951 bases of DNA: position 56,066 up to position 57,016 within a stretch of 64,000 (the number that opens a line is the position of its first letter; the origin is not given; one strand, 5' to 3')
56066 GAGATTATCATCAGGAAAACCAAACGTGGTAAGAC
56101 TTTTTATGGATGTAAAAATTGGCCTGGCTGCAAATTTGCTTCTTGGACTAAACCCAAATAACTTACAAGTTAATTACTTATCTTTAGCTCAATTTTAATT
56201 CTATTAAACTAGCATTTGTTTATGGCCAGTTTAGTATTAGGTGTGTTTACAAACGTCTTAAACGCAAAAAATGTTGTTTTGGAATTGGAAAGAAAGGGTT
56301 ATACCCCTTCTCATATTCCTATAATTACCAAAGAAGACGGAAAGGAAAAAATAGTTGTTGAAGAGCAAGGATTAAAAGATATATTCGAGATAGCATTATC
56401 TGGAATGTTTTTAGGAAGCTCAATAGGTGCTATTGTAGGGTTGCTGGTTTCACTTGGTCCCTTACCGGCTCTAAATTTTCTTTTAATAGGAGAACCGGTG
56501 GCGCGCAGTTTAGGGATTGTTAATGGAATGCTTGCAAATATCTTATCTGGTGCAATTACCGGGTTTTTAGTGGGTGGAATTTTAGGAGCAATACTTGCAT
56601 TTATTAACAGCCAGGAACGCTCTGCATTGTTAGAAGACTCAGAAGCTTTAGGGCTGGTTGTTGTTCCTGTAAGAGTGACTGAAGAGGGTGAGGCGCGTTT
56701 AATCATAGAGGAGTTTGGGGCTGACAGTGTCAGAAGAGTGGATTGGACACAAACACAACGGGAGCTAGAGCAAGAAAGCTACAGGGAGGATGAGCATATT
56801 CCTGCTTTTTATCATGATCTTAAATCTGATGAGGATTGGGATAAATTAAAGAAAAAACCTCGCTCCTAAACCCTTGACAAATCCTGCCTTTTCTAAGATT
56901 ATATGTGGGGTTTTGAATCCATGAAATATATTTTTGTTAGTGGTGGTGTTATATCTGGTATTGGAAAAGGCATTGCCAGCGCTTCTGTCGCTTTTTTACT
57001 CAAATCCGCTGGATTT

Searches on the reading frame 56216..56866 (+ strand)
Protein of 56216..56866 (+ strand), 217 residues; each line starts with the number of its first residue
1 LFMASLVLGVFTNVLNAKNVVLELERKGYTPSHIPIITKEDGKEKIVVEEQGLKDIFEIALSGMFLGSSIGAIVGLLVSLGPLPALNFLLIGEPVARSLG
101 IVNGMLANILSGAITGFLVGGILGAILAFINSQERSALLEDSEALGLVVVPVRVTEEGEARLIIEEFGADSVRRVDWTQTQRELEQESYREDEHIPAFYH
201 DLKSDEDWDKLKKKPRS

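Call 3: search_protein_families(library=pfam, proteins=[window:56216-56866:+], max_evalue=0.01)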
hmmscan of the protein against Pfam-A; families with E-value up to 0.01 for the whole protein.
window:56216-56866:+ (217 aa): 3 families
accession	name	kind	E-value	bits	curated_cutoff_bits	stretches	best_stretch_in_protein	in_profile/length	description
PF11181.13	YflT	-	6.8e-05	23.7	26.2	1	8-73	3-69/99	Heat induced stress protein YflT domain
PF10247.14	Romo1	-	0.0046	17.8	27.6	0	106-131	3-28/66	Reactive mitochondrial oxygen species modulator 1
PF09508.16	Lact_bio_phlase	-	0.0083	15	26.6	1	146-212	1-63/434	Lacto-N-biose phosphorylase N-terminal TIM barrel domain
